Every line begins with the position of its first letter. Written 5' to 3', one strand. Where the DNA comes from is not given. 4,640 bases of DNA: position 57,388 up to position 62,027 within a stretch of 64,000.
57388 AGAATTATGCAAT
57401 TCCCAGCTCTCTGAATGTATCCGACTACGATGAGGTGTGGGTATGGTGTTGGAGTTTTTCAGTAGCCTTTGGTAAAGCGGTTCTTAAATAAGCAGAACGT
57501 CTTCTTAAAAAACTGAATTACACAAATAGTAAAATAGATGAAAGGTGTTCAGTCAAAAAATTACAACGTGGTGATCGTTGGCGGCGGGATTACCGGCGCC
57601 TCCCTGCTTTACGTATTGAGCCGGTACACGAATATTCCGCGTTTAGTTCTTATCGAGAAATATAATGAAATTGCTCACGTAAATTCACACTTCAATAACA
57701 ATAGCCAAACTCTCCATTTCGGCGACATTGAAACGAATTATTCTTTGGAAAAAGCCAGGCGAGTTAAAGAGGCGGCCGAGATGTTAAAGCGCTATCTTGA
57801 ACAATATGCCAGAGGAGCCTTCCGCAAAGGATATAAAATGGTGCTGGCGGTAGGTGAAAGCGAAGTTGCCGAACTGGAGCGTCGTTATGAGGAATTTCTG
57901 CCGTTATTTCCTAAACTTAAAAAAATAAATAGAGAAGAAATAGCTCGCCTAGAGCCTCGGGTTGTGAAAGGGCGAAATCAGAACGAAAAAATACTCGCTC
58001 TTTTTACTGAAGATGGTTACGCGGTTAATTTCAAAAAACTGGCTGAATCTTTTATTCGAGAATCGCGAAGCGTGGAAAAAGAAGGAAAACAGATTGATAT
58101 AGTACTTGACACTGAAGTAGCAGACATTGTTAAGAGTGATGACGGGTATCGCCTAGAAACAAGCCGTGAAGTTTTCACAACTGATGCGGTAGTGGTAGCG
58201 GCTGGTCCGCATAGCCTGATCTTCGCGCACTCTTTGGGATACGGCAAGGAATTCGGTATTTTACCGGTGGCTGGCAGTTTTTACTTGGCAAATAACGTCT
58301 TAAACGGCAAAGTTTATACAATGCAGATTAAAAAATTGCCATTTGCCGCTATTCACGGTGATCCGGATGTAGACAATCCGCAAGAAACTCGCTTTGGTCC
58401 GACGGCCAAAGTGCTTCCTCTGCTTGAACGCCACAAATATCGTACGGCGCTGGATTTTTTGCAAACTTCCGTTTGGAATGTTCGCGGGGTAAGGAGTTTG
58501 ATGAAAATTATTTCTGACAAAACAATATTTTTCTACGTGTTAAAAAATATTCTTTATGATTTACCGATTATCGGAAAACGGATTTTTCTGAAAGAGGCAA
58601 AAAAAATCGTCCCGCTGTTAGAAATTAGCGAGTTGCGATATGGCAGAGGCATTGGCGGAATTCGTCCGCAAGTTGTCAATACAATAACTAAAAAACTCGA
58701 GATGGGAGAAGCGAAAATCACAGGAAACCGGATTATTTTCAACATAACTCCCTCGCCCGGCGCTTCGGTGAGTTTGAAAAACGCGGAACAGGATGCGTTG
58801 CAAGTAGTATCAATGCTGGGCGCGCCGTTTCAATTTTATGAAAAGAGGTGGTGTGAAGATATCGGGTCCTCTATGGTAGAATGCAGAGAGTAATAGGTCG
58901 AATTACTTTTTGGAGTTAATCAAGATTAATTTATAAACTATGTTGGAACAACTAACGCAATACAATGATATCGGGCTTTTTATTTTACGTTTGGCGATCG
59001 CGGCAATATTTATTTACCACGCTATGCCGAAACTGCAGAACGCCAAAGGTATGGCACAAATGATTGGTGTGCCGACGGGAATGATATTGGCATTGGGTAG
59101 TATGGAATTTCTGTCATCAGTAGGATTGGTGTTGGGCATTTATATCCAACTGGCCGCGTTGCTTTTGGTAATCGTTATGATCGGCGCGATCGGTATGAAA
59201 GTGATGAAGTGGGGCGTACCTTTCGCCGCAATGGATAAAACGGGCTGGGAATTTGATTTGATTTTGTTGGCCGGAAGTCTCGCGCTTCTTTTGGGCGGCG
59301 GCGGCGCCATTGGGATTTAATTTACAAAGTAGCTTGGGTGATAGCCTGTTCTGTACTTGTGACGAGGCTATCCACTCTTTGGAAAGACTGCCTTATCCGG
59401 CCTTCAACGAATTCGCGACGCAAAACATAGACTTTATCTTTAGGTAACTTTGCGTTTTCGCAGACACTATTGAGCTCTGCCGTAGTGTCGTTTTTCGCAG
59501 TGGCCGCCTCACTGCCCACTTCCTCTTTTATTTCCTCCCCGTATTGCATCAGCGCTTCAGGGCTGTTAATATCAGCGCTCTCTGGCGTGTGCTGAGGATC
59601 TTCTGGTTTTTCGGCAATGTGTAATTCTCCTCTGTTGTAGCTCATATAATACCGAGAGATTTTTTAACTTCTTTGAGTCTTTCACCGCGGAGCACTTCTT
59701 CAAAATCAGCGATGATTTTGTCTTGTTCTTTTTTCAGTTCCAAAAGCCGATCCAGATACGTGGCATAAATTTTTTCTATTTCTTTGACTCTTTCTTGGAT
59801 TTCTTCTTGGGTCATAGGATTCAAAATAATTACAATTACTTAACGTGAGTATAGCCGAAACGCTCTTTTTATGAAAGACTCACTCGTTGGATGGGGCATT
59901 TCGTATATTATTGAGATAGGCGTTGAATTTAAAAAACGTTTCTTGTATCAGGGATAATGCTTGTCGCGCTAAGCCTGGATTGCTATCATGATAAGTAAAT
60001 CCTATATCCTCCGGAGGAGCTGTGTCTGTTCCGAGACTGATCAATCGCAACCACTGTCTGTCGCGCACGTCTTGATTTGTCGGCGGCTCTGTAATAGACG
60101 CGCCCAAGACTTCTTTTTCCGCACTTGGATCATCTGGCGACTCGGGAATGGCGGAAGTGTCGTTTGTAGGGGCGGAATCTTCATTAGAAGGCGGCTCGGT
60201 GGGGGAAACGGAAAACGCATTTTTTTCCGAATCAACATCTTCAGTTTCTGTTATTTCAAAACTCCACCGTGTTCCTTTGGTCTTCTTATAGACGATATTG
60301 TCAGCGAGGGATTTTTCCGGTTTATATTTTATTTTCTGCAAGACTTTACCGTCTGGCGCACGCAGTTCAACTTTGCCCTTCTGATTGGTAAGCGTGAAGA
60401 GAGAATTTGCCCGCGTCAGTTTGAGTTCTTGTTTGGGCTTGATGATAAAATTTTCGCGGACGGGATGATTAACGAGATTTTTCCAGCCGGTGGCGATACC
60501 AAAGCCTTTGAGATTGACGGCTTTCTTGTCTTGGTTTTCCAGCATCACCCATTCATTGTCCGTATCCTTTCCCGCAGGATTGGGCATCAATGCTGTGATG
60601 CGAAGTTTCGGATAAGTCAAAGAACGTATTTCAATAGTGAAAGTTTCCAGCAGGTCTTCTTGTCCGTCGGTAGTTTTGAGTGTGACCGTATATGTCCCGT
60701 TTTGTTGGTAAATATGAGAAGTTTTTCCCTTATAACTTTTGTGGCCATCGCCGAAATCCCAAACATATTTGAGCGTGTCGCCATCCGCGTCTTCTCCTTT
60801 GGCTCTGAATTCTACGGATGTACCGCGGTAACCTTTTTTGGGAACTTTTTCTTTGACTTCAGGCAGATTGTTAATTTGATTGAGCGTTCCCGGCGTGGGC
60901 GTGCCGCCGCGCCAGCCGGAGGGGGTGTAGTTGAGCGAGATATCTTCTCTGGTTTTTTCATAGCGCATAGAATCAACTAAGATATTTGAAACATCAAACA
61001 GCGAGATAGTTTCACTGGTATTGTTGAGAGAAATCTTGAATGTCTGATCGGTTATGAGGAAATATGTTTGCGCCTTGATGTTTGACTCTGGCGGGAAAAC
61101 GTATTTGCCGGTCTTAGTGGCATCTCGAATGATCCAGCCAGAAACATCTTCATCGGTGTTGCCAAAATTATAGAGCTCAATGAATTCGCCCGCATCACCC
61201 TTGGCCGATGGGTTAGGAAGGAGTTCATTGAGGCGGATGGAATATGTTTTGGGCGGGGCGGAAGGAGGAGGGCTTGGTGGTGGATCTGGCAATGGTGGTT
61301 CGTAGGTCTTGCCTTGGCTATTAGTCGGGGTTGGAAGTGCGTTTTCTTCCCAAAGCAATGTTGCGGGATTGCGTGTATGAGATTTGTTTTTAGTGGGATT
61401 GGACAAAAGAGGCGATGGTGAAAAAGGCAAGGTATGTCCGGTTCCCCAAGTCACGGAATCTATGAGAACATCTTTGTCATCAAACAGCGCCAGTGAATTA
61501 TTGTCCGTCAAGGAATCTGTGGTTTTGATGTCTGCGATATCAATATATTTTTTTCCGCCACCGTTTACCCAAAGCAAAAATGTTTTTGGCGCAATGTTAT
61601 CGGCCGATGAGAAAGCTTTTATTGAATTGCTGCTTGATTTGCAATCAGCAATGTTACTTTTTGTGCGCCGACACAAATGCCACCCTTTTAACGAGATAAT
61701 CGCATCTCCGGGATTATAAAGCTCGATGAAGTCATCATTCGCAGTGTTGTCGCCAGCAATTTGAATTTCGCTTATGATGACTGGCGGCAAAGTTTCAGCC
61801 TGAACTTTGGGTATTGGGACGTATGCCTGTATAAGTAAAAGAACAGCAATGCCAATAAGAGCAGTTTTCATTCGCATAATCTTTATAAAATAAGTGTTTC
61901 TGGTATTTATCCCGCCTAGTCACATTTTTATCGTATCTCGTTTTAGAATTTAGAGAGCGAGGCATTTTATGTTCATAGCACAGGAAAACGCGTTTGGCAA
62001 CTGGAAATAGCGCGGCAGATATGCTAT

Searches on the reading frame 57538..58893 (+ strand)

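Call 18: search_protein_families(library=pfam, proteins=[window:57538-58893:+], max_evalue=0.001)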
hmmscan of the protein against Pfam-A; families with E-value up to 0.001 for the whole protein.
window:57538-58893:+ (451 aa): 5 families
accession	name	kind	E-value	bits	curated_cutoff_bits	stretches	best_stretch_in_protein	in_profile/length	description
PF01266.30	DAO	-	6.5e-24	85.5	27.9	1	11-291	2-272/353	FAD dependent oxidoreductase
PF06039.21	Mqo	-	2.8e-21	76.1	27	1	8-412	2-433/489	Malate:quinone oxidoreductase (Mqo)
PF13738.12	Pyr_redox_3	-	5.7e-06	26.2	30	1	183-224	93-134/305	Pyridine nucleotide-disulphide oxidoreductase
PF13454.12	NAD_binding_9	-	0.00028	21.3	21.8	0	12-44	1-35/155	FAD-NAD(P)-binding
PF07992.20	Pyr_redox_2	-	0.00099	19.1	26.1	0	9-228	1-113/291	Pyridine nucleotide-disulphide oxidoreductase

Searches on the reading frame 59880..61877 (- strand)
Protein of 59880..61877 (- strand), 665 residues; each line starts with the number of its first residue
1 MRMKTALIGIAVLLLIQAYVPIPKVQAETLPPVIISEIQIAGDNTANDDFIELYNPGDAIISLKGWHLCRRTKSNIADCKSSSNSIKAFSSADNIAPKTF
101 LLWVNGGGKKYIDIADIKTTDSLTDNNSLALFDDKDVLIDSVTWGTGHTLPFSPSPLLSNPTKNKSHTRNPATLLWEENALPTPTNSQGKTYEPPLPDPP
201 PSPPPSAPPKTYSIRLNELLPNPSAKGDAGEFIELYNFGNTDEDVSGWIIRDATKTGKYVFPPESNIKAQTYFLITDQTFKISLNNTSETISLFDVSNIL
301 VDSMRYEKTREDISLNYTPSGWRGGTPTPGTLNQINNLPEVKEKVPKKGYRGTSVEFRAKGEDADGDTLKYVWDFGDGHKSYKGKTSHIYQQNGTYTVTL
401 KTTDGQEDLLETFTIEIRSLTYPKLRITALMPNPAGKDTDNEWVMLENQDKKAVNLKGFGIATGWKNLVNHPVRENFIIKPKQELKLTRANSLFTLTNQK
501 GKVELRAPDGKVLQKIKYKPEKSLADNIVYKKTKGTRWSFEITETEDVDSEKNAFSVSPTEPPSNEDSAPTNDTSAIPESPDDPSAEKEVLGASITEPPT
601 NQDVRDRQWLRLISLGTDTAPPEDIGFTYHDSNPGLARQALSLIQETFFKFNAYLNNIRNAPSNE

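Call 18: search_protein_families(library=pfam, proteins=[window:59880-61877:-], max_evalue=0.001)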
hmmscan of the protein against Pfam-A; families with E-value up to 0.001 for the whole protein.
window:59880-61877:- (665 aa): 3 families
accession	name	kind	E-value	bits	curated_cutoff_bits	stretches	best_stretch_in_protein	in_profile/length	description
PF00932.25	LTD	-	1.2e-40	138.7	34.3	3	211-307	5-108/109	Lamin Tail Domain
PF18911.6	PKD_4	-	4.1e-17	62.5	27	1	337-408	2-74/85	PKD domain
PF00801.26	PKD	-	5.7e-12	45.9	23.5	1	351-411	13-74/80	PKD domain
